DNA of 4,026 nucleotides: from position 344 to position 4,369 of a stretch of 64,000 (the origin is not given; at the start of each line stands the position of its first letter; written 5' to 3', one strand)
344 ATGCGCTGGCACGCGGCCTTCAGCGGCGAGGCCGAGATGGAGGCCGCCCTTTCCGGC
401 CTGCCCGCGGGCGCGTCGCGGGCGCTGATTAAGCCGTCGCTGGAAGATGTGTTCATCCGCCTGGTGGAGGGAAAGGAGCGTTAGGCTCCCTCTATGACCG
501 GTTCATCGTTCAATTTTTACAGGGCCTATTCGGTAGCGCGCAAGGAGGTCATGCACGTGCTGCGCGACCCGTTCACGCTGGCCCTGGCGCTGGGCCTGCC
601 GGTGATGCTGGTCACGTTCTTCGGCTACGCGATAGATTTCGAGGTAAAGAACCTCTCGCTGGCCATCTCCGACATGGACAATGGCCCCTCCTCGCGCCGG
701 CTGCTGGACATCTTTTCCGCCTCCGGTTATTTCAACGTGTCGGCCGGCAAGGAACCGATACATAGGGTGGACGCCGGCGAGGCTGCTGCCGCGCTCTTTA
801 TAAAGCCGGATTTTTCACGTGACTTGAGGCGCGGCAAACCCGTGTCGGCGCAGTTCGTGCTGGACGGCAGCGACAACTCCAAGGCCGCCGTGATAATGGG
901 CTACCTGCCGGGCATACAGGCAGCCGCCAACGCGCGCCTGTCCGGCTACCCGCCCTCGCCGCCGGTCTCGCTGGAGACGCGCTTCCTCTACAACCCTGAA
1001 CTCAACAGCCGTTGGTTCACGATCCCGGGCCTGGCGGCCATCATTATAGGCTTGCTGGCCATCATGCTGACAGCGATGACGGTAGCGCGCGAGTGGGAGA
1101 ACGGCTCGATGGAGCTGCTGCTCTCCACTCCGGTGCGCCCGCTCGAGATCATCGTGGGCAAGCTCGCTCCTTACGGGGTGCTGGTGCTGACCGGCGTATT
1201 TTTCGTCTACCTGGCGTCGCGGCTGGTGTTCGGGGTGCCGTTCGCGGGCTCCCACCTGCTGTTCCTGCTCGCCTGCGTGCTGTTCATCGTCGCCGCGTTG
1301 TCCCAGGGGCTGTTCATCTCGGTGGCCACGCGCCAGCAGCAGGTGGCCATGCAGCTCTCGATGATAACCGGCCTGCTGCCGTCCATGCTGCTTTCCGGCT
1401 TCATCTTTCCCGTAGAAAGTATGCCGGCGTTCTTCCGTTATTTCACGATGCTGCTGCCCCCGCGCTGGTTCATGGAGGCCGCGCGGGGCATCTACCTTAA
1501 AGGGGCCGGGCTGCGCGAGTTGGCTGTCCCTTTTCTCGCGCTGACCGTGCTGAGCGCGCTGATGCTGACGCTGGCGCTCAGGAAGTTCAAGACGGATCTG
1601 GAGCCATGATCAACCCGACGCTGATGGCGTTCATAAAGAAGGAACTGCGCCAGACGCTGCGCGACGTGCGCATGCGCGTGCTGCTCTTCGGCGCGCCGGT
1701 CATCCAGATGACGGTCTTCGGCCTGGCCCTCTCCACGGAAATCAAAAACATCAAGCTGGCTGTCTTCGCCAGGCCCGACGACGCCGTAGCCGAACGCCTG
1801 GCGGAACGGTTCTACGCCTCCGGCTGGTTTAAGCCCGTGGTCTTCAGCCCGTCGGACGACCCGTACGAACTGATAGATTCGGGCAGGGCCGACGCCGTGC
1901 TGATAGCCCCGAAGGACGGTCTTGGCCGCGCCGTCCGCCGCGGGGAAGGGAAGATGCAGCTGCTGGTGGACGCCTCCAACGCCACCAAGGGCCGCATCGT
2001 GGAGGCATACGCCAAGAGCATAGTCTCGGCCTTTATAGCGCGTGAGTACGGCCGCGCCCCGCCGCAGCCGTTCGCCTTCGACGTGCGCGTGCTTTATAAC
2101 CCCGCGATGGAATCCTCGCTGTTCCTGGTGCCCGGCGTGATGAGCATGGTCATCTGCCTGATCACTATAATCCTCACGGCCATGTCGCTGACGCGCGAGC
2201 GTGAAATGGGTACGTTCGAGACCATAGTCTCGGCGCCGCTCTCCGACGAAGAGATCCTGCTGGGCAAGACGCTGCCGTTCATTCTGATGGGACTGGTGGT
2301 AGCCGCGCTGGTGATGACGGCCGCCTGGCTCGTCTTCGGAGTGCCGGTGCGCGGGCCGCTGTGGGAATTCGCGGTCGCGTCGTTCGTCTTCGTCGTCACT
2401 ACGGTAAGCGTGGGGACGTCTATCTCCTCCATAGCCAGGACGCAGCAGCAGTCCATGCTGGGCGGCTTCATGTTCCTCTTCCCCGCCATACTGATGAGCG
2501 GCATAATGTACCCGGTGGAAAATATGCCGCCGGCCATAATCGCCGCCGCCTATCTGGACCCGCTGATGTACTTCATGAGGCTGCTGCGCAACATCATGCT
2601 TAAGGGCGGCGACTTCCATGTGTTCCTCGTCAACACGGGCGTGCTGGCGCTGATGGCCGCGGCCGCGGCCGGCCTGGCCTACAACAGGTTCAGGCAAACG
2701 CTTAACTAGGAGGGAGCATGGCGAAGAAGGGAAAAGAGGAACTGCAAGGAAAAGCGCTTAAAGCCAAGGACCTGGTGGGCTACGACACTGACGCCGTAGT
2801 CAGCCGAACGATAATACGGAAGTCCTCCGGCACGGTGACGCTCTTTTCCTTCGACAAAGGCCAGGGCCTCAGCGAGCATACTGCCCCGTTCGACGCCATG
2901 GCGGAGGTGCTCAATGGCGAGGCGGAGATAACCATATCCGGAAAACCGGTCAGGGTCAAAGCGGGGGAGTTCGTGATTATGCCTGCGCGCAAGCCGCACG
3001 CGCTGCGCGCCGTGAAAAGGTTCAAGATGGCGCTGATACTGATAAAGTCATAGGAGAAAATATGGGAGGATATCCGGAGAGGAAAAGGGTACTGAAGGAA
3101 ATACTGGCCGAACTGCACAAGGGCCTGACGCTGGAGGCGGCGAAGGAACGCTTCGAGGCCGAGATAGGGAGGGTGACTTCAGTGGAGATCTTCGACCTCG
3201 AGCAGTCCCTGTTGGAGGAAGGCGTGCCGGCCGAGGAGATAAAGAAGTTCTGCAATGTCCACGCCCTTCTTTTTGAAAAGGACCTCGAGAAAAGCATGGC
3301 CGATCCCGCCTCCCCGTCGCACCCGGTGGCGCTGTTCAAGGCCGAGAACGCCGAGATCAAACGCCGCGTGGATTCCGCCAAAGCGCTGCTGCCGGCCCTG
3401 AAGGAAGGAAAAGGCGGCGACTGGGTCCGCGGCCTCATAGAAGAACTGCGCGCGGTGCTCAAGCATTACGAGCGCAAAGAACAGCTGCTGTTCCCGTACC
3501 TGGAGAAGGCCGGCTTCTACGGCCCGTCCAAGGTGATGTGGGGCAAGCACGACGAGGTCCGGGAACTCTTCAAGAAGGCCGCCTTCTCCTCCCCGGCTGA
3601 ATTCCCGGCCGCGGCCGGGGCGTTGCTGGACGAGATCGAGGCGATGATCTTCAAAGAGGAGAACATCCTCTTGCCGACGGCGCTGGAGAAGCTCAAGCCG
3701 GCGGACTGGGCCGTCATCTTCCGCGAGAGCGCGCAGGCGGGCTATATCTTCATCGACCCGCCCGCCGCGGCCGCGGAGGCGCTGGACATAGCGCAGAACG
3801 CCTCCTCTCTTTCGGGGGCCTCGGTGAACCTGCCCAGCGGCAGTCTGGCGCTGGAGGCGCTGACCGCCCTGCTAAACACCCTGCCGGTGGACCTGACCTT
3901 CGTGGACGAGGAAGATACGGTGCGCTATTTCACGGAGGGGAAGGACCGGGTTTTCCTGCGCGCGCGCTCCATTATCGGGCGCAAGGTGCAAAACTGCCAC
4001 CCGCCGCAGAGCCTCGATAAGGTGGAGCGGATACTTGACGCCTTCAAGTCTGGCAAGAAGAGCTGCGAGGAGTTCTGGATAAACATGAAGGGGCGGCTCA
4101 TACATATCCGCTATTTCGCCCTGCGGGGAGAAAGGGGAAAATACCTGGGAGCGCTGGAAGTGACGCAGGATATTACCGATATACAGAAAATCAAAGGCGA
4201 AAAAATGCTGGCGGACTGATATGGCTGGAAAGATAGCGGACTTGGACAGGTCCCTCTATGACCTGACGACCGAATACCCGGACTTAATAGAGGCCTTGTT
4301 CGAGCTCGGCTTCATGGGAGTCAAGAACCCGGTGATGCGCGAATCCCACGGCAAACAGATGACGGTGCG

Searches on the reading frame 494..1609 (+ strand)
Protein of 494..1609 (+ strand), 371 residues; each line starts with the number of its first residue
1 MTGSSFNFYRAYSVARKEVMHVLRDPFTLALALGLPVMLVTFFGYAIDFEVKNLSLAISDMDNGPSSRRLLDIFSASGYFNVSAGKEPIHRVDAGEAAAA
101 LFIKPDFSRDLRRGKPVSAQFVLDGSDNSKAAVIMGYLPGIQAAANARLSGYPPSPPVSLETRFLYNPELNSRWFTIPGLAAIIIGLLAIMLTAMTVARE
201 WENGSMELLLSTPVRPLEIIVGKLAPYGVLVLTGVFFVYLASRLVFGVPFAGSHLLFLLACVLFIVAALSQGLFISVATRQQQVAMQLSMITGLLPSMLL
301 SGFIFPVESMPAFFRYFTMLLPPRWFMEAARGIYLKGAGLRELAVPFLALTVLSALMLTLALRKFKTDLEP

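Call 36: search_protein_families(library=pfam, proteins=[window:494-1609:+], max_evalue=0.00001)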
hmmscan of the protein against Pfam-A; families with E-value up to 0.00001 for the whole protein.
window:494-1609:+ (371 aa): 3 families
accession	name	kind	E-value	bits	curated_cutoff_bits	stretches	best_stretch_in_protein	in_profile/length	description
PF12698.13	ABC2_membrane_3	-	4.1e-49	168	31.6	1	28-362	3-346/347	ABC-2 family transporter protein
PF01061.29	ABC2_membrane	-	4.2e-24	85.7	26.9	1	173-334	51-210/211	ABC-2 type transporter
PF12679.13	ABC2_membrane_2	-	4.4e-19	69.3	27.2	1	13-367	2-280/283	ABC-2 family transporter protein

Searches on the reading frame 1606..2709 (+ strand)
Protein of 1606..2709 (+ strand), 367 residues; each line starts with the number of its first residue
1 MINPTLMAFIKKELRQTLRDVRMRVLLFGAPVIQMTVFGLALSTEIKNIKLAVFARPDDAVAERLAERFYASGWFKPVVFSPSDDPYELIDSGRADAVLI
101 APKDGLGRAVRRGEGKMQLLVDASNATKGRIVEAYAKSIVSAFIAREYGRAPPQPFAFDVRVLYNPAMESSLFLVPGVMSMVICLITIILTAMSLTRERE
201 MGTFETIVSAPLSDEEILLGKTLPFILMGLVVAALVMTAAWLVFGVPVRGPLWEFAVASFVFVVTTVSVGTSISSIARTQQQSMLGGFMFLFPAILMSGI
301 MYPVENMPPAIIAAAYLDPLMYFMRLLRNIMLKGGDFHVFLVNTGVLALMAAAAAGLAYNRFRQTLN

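Call 36: search_protein_families(library=pfam, proteins=[window:1606-2709:+], max_evalue=0.00001)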
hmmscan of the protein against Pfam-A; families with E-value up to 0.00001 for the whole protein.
window:1606-2709:+ (367 aa): 3 families
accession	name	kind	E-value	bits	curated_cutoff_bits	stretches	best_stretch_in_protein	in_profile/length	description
PF12698.13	ABC2_membrane_3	-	5.1e-37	128.2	31.6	1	26-358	6-345/347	ABC-2 family transporter protein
PF01061.29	ABC2_membrane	-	6.4e-29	101.4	26.9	1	171-332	47-211/211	ABC-2 type transporter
PF12679.13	ABC2_membrane_2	-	1.5e-19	70.8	27.2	1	7-363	1-279/283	ABC-2 family transporter protein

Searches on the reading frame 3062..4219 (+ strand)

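Call 36: search_protein_families(library=pfam, proteins=[window:3062-4219:+], max_evalue=0.00001)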
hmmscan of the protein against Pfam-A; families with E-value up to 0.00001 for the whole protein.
window:3062-4219:+ (385 aa): 4 families
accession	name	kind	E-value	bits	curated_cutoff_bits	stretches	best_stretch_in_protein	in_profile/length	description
PF13596.12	PAS_10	-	1.4e-30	106.5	22.1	1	267-372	1-106/106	PAS domain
PF04282.18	DUF438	-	6.8e-21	74.4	25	1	11-76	1-66/67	Family of unknown function (DUF438)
PF01814.28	Hemerythrin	-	6.1e-18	65.9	25.3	1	87-207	1-127/127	Hemerythrin HHE cation binding domain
PF08448.16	PAS_4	-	8.1e-06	26.5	23.1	0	272-373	2-107/110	PAS fold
